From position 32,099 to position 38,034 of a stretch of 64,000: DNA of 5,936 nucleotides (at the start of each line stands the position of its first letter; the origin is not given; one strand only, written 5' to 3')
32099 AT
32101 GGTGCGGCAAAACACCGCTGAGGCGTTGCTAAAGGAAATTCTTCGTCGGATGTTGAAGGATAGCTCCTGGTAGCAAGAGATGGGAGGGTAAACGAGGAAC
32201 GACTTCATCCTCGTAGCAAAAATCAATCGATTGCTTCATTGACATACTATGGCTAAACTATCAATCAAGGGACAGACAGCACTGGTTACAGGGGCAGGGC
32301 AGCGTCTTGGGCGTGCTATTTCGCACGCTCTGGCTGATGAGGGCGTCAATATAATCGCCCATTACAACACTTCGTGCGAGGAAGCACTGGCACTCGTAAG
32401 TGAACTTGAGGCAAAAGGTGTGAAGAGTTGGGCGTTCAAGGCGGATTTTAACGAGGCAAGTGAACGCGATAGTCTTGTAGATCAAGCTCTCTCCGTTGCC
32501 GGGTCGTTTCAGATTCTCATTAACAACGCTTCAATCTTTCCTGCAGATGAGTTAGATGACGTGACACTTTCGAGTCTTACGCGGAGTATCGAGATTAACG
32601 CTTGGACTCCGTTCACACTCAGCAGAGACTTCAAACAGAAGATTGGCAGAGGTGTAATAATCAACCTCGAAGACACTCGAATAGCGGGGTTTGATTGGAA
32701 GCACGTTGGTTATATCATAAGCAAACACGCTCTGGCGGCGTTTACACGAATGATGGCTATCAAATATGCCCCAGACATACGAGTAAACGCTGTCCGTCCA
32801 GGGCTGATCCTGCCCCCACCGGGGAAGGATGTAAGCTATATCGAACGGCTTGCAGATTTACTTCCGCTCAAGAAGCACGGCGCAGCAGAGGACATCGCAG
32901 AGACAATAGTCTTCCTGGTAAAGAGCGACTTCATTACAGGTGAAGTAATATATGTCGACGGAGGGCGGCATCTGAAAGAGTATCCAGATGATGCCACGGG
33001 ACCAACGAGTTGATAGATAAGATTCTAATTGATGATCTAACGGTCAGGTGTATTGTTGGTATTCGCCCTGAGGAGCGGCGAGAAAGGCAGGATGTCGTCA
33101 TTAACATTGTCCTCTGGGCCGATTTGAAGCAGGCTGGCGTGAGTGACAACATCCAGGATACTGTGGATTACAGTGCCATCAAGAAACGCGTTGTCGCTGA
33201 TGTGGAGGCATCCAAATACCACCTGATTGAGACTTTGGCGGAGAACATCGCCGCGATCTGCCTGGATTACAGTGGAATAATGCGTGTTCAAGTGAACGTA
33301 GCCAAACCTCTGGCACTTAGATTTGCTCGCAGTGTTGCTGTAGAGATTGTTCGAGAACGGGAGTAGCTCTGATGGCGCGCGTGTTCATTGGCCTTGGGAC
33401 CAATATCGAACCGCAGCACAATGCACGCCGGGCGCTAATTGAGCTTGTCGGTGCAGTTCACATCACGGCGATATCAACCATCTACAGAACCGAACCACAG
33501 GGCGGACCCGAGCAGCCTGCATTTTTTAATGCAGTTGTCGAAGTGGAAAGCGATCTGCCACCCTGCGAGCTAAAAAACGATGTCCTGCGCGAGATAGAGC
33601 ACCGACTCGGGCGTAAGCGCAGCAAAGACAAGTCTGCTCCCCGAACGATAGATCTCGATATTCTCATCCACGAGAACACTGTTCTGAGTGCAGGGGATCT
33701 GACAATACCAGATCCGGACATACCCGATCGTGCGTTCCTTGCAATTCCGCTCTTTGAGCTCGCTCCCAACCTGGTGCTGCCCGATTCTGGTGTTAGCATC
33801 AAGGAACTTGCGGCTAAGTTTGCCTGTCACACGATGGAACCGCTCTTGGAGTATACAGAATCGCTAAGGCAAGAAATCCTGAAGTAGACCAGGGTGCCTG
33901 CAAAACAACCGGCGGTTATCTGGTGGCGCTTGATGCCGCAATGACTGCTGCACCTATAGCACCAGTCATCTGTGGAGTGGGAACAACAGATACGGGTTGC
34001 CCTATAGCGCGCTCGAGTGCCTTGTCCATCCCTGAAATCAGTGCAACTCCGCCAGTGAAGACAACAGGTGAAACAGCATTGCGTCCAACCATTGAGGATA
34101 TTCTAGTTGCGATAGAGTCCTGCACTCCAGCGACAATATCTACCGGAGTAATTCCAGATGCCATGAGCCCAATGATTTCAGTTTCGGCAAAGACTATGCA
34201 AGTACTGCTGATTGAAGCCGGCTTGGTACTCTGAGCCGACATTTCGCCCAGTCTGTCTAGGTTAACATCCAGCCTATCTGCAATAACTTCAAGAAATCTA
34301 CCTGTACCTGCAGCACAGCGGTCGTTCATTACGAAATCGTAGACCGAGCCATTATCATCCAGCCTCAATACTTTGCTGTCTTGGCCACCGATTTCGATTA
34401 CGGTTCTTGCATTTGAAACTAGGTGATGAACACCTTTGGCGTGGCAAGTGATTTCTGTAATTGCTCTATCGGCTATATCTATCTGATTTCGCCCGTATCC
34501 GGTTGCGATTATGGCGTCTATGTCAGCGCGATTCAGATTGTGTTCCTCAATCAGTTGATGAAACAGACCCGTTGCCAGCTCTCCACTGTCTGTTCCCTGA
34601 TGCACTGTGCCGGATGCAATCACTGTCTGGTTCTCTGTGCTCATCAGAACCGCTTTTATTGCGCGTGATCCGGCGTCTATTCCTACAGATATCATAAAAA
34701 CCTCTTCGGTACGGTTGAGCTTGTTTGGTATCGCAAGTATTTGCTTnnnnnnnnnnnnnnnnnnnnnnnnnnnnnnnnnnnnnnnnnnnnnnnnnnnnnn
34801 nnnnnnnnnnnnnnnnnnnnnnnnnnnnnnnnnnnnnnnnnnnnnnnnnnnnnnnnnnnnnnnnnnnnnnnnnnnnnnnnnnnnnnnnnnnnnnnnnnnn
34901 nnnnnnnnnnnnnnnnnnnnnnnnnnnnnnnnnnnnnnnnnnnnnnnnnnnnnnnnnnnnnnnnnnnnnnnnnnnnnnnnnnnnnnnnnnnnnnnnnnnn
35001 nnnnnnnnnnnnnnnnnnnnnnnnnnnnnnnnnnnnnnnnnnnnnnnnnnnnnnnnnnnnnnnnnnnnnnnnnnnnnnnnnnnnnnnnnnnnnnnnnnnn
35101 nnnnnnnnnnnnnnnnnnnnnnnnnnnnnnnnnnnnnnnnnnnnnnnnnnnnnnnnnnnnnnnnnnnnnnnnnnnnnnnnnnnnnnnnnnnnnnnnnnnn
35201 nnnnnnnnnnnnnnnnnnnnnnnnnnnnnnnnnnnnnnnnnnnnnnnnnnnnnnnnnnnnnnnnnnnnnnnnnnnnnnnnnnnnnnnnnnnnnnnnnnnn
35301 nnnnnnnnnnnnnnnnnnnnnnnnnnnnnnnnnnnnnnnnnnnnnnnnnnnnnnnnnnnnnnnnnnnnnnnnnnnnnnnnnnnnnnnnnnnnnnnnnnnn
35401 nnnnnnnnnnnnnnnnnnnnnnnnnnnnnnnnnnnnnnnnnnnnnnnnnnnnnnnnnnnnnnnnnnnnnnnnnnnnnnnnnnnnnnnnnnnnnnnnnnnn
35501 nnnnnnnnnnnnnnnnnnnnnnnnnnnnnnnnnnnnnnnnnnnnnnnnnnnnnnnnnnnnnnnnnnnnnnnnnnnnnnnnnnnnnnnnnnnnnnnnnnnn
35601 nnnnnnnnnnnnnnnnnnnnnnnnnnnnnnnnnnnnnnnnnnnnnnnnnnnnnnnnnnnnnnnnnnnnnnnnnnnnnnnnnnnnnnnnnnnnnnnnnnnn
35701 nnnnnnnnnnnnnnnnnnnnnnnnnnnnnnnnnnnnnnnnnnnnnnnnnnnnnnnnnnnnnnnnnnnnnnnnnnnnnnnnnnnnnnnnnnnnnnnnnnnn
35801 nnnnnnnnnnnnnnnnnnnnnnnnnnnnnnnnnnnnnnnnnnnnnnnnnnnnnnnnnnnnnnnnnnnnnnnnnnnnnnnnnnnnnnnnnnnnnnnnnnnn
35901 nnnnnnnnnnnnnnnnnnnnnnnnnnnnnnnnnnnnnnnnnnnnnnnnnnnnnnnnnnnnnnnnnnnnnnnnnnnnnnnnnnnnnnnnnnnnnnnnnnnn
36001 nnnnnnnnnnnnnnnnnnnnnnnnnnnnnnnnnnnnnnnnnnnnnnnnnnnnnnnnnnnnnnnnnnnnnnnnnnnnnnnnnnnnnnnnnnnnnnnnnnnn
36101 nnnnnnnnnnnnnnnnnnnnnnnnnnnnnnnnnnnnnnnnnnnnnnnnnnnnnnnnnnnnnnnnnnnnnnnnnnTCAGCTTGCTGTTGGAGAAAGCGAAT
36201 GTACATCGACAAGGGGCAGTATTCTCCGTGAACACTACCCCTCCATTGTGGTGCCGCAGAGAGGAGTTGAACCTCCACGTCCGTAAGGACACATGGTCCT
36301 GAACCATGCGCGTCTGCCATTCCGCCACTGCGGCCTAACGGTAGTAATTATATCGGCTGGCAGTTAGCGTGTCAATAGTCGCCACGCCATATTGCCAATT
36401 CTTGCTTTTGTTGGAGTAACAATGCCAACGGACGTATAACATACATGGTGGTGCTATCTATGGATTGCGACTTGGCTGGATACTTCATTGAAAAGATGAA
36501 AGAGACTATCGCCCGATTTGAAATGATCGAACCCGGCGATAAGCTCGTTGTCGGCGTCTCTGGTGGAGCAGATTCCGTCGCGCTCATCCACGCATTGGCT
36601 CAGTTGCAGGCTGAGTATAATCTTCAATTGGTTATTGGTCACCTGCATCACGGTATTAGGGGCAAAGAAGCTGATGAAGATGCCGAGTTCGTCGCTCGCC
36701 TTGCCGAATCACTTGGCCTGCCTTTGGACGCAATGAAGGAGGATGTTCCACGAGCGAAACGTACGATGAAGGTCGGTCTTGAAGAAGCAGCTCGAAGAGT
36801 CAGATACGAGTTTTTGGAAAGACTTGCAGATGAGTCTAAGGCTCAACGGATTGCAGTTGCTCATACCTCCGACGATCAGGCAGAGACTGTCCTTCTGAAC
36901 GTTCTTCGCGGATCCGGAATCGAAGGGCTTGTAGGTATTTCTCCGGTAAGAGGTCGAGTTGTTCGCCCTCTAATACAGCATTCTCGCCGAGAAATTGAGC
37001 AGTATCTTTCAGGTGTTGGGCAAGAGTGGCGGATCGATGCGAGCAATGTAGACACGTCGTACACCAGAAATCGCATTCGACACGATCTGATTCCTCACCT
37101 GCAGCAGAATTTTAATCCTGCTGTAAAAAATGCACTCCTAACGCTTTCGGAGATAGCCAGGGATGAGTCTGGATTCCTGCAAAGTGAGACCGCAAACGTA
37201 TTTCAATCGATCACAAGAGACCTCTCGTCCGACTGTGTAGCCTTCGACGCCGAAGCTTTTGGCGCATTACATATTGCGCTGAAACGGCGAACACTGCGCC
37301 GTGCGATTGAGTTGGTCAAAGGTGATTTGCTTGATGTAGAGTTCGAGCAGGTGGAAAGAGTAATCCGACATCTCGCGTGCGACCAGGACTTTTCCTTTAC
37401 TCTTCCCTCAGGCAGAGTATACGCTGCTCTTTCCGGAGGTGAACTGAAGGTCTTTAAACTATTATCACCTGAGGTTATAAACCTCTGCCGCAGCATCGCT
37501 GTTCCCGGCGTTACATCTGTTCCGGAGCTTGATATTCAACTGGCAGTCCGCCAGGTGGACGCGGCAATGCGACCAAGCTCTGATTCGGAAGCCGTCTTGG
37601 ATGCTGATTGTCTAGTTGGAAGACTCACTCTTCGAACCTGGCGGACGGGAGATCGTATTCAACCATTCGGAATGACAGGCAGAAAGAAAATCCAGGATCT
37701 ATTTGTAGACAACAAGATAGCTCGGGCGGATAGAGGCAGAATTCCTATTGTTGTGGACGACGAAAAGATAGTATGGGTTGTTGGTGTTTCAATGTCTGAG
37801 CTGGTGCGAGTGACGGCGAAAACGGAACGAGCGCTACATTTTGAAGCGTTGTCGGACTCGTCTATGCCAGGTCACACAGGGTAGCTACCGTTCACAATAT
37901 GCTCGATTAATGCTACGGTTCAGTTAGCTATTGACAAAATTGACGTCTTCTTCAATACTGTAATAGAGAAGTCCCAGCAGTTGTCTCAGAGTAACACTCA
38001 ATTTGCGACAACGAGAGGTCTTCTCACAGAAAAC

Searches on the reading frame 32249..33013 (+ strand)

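Call 7: search_protein_families(library=pfam, proteins=[window:32249-33013:+], max_evalue=0.01)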
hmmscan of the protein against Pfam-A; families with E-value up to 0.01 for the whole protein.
window:32249-33013:+ (254 aa): 3 families
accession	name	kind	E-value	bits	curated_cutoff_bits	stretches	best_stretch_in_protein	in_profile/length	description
PF13561.12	adh_short_C2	-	7.3e-35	121.1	27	1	18-241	6-236/236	Enoyl-(Acyl carrier protein) reductase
PF00106.31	adh_short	-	4.9e-28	98.4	26.6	1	9-188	1-183/195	short chain dehydrogenase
PF08659.16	KR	-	4.6e-06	27.1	22.6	1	10-114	2-109/180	KR domain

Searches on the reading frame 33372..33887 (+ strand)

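Call 45: search_protein_families(library=pfam, proteins=[window:33372-33887:+], max_evalue=0.0001)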
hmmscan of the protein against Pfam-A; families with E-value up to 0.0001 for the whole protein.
window:33372-33887:+ (171 aa): 1 family
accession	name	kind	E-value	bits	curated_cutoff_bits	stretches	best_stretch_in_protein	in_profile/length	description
PF01288.25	HPPK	-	3.2e-29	102.1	25.7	1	5-132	1-116/116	7,8-dihydro-6-hydroxymethylpterin-pyrophosphokinase (HPPK)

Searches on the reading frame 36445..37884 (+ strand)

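Call 45: search_protein_families(library=pfam, proteins=[window:36445-37884:+], max_evalue=0.0001)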
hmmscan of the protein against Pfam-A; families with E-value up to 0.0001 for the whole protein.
window:36445-37884:+ (479 aa): 2 families
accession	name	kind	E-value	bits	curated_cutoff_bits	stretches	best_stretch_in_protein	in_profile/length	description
PF01171.26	ATP_bind_3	-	1.7e-52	178.2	27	1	33-213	1-181/182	PP-loop family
PF11734.13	TilS_C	-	2.1e-16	59.5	22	1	394-460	1-67/74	TilS substrate C-terminal domain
